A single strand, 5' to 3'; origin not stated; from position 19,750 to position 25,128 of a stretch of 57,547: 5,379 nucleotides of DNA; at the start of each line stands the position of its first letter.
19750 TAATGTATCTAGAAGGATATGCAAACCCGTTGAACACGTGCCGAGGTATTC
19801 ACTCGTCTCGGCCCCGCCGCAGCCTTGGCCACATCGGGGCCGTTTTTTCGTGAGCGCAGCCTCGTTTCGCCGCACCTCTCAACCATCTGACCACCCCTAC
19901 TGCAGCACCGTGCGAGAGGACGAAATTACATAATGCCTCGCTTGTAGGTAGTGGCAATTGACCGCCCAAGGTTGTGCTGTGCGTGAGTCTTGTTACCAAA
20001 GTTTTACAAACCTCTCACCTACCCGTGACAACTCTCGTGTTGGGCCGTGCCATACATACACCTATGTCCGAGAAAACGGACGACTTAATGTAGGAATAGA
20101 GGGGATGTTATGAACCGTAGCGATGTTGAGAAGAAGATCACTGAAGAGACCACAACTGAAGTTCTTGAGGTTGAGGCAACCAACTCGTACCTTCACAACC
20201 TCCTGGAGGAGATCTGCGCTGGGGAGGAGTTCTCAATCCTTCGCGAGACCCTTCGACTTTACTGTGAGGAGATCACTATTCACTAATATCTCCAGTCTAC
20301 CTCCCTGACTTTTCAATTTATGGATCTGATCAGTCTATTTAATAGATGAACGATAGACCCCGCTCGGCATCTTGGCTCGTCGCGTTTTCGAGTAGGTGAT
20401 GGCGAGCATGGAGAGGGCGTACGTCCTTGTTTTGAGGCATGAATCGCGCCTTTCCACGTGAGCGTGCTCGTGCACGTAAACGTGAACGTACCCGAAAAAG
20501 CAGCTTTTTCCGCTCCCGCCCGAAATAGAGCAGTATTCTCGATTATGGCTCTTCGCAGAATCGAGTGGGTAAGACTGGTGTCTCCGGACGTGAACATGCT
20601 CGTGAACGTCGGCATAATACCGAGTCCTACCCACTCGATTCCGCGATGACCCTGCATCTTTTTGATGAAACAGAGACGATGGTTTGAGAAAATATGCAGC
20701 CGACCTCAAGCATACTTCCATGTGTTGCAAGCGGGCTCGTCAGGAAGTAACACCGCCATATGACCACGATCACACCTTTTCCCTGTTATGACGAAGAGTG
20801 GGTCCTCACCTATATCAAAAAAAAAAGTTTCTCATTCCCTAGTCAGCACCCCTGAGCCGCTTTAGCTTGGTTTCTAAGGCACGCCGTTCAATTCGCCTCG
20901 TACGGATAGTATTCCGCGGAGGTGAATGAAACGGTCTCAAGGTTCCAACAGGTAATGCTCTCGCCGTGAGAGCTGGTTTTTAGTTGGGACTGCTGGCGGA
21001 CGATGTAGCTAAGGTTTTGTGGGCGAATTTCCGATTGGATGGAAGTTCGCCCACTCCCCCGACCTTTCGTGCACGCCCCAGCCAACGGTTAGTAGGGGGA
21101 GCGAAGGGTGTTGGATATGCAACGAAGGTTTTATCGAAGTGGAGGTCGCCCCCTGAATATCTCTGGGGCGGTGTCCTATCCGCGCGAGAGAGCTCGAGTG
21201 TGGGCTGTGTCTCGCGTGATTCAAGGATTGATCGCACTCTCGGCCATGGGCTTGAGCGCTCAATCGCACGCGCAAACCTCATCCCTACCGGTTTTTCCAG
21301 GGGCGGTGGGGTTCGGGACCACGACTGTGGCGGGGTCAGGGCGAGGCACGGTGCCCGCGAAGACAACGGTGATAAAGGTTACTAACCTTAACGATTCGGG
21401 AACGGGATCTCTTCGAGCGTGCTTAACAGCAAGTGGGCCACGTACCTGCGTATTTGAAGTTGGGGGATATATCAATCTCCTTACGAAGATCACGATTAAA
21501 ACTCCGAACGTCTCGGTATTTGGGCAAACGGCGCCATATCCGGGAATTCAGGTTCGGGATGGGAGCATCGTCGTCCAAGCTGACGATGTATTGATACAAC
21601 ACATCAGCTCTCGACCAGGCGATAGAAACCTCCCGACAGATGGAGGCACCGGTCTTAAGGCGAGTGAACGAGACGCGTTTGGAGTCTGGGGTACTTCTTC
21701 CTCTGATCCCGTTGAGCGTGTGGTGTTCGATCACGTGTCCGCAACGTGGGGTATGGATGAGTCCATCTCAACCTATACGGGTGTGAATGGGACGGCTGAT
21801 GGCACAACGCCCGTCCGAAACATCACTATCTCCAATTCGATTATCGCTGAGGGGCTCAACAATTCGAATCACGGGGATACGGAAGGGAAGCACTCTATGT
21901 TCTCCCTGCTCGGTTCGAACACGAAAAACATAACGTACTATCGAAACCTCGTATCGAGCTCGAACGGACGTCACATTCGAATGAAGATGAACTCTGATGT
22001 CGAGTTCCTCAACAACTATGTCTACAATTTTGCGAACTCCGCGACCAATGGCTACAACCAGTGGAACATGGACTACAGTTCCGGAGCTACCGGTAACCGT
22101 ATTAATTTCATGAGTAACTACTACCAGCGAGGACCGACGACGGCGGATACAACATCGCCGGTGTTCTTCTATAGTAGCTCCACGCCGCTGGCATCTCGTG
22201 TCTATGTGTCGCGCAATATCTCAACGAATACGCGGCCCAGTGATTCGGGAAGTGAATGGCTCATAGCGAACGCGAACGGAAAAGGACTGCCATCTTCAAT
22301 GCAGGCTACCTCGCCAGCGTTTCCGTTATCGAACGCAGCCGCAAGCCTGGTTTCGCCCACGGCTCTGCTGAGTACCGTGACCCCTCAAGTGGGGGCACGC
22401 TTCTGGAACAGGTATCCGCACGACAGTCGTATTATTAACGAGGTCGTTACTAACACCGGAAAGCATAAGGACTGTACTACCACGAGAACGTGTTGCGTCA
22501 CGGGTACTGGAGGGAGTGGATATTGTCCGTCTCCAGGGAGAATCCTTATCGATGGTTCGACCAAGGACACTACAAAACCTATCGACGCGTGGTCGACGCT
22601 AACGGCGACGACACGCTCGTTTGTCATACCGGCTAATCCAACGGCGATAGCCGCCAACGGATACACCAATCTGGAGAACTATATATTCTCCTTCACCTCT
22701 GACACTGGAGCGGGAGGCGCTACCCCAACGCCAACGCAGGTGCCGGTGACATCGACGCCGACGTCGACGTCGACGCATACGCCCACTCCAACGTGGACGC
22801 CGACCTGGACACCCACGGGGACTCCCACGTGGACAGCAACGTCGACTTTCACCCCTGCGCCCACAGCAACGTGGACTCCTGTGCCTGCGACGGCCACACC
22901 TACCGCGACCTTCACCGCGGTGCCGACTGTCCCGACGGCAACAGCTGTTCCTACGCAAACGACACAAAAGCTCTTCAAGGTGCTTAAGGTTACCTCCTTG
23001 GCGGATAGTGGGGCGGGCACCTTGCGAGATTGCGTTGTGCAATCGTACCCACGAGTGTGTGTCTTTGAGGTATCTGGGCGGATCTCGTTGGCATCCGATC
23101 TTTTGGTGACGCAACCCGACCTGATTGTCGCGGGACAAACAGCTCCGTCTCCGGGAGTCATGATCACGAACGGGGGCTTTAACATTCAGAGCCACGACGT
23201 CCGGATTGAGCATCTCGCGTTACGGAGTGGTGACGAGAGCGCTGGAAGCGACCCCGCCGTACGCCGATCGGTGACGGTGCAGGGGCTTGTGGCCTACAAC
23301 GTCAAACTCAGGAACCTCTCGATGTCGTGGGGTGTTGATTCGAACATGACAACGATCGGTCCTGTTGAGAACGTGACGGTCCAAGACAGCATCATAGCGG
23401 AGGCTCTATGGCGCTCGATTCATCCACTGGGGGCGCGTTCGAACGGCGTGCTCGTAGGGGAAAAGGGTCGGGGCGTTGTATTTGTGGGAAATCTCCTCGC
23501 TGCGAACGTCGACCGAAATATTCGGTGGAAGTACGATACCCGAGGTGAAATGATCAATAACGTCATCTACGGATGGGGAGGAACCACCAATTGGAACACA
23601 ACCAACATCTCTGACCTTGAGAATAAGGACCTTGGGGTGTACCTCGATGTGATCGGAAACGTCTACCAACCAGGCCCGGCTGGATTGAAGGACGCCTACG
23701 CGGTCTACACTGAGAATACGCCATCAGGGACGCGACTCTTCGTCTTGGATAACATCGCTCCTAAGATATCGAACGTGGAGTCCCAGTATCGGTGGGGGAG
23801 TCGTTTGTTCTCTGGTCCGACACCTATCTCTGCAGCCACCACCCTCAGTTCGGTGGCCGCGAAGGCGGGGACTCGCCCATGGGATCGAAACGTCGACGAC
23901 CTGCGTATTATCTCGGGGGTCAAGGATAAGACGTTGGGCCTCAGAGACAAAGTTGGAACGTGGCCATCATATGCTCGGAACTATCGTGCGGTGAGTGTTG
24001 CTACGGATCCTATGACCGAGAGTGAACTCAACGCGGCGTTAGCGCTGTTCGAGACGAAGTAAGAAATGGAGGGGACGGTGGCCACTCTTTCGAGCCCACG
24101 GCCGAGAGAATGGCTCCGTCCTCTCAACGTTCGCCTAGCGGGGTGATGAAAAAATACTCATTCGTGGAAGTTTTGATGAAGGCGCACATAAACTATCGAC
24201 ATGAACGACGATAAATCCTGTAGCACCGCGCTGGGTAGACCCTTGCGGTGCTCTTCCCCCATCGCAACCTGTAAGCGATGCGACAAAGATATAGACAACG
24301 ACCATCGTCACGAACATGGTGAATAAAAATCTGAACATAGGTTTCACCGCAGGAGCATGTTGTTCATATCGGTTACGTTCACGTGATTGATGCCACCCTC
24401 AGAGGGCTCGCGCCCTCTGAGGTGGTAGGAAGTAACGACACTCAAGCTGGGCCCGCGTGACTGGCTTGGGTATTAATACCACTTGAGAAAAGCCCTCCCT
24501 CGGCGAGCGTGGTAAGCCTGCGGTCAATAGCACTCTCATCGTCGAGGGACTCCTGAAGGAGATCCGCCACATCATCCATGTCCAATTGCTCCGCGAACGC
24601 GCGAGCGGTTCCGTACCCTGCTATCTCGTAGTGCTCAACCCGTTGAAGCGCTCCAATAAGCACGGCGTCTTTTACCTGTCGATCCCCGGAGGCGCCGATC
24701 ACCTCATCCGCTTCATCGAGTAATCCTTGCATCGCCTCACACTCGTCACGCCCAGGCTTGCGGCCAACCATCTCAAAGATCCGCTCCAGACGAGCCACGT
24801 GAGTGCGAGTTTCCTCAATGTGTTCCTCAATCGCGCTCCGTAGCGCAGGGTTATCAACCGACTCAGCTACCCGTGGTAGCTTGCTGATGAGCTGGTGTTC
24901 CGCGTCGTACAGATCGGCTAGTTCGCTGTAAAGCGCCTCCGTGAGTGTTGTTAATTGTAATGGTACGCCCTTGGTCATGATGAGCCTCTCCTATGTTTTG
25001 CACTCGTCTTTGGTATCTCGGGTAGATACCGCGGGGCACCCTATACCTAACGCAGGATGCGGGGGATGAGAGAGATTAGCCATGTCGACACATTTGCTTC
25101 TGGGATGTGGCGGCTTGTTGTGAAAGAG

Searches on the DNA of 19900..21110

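Call 79: search_rna_families(source=window, start=19900, end=21110, threshold=evalue, max_evalue=1)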
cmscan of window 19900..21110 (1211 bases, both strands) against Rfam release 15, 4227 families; matches with E-value up to 1: 0.
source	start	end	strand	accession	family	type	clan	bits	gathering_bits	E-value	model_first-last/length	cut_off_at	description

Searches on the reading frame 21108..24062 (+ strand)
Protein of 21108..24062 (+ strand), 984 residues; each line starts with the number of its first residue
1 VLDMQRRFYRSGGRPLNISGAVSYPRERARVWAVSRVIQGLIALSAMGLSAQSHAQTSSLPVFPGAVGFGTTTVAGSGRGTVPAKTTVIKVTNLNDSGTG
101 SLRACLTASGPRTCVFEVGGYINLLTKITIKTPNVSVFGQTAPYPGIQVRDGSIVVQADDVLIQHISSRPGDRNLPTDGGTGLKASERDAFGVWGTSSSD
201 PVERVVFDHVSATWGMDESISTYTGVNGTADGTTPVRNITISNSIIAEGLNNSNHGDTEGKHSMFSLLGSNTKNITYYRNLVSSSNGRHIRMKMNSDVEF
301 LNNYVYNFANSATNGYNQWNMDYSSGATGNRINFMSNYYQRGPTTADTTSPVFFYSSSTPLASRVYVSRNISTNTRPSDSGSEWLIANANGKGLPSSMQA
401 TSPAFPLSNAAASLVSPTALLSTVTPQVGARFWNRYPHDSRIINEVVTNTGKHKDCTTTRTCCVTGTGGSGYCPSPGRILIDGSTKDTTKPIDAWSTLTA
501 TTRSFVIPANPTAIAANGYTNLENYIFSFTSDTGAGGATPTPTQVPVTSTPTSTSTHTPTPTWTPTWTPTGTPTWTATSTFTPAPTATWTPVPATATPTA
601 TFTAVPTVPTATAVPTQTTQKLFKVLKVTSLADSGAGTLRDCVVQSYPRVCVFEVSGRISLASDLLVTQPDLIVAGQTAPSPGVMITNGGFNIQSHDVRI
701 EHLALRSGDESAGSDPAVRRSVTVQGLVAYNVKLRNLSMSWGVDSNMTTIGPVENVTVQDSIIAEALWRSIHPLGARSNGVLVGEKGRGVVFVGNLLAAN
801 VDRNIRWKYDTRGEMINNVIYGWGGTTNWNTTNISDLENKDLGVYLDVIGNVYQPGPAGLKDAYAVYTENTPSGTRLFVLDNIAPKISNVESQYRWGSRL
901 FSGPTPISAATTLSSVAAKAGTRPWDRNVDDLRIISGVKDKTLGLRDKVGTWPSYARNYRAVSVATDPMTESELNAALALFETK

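Call 12: search_protein_families(library=ncbifam, proteins=[window:21108-24062:+])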
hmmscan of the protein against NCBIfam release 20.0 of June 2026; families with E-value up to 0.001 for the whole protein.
window:21108-24062:+ (984 aa): 1 family
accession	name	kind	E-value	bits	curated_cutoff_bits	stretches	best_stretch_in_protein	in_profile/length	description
NF041900.1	pec_ly_PelZ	equivalog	5.6e-95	318.6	840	2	603-966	23-407/422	pectate lyase PelZ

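Call 35: find_homologous_proteins(query=window:21108-24062:+, max_evalue=1e-100)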
Query window:21108-24062:+ (984 aa): 70 proteins with E <= 1e-100 among 8000 candidates.
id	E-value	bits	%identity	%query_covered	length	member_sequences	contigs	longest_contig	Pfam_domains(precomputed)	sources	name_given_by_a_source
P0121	0.0e+0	2163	98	100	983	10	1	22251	-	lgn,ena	-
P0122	0.0e+0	1955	89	98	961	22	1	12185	-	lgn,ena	-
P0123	0.0e+0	1946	87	100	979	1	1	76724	-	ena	-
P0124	0.0e+0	1945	89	97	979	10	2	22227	-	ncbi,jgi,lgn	jgi:hypothetical protein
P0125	0.0e+0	1931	87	100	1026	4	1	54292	-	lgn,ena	-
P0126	0.0e+0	1921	86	100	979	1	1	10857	-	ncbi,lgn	ncbi:MAG: hypothetical protein RL518_1056 [Pseudomonadota bacterium]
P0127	0.0e+0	1921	86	100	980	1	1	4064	-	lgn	-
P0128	0.0e+0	1882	84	100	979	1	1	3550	-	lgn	-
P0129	0.0e+0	1881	84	100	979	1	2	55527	-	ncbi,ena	-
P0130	0.0e+0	1863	84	100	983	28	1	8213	-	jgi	-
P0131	0.0e+0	1858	83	100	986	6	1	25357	-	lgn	-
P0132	0.0e+0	1785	77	100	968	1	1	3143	-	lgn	-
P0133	0.0e+0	1774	82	54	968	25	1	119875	-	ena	-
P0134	0.0e+0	1689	88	44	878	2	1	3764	-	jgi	jgi:hypothetical protein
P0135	0.0e+0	1621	72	99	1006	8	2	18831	-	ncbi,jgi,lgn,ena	jgi:hypothetical protein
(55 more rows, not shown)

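Call 36: find_encoding_contigs(protein=P0121, flank=10000, max_places=3)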
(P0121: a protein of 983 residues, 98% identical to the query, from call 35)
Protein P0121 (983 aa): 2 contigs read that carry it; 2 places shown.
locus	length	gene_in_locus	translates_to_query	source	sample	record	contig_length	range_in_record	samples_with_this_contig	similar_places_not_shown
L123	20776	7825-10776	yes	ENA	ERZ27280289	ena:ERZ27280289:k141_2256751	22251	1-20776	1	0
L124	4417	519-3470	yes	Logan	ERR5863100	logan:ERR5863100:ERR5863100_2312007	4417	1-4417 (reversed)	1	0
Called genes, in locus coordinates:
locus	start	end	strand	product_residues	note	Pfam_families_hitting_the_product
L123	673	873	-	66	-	-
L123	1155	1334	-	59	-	-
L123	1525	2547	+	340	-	PF00005:ABC_tran, PF13304:AAA_21 (faint)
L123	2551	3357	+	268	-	-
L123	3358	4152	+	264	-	PF06182:ABC2_membrane_6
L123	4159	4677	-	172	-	-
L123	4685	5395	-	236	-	-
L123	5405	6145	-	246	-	PF07638:Sigma70_ECF, PF04542:Sigma70_r2, PF08281:Sigma70_r4_2, PF04545:Sigma70_r4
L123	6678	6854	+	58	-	-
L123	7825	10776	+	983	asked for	-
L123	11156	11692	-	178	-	PF05974:DUF892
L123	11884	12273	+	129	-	-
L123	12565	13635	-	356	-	PF01594:AI-2E_transport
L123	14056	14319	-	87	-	PF04226:Transgly_assoc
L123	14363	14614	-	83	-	-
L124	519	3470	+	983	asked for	-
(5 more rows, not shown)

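Call 37: find_encoding_contigs(protein=P0123, flank=10000, max_places=2)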
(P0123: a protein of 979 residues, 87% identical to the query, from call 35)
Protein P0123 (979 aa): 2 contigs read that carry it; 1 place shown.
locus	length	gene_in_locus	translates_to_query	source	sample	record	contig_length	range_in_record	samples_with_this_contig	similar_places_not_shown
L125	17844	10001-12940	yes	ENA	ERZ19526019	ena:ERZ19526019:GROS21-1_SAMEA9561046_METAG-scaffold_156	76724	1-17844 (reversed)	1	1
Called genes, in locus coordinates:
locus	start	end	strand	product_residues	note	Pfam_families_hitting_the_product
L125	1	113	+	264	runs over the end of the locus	PF06182:ABC2_membrane_6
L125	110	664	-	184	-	-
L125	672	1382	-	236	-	-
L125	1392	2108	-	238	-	PF07638:Sigma70_ECF, PF04542:Sigma70_r2, PF04545:Sigma70_r4, PF08281:Sigma70_r4_2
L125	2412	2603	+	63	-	-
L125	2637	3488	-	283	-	-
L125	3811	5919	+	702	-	PF00672:HAMP, PF00211:Guanylate_cyc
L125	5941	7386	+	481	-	PF00924:MS_channel_2nd, PF21082:MS_channel_3rd (weak), PF00027:cNMP_binding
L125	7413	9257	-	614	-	PF00069:Pkinase, PF07714:PK_Tyr_Ser-Thr, PF01636:APH (faint), PF13385:Laminin_G_3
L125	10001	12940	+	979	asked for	-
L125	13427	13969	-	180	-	PF05974:DUF892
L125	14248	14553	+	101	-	-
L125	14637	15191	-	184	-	PF05974:DUF892, PF09537:DUF2383 (faint), PF00210:Ferritin (weak)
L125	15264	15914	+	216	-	PF04972:BON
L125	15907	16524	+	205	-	-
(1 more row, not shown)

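Call 38: find_encoding_contigs(protein=P0125, flank=10000, max_places=2)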
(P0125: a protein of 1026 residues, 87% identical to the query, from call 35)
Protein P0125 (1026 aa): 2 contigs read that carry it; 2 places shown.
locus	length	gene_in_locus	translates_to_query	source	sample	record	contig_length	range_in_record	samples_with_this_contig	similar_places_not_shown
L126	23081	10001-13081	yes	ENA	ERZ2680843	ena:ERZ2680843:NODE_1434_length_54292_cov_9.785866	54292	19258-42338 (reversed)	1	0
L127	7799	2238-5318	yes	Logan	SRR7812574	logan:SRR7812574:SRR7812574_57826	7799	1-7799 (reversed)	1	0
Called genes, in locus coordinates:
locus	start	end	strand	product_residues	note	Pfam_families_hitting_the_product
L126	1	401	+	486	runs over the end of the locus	PF00924:MS_channel_2nd, PF21082:MS_channel_3rd, PF00027:cNMP_binding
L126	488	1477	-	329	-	-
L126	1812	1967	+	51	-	-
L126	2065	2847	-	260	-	-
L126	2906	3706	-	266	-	-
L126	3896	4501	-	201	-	-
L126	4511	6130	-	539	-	-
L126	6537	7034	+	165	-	-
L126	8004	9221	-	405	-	-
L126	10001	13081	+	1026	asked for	-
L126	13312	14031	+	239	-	PF00657:Lipase_GDSL, PF13472:Lipase_GDSL_2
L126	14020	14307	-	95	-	-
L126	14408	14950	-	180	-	PF05974:DUF892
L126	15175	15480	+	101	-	-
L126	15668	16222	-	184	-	PF05974:DUF892, PF00210:Ferritin (weak), PF09537:DUF2383 (faint)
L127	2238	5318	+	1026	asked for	-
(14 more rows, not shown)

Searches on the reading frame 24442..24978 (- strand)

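Call 76: search_protein_families(library=pfam, proteins=[window:24442-24978:-], max_evalue=0.0001)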
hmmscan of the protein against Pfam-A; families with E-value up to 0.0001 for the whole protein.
window:24442-24978:- (178 aa): 1 family
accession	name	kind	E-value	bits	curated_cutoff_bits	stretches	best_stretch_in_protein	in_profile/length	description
PF05974.18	DUF892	-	5.8e-51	173.1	23.7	1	11-161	1-152/159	Domain of unknown function (DUF892)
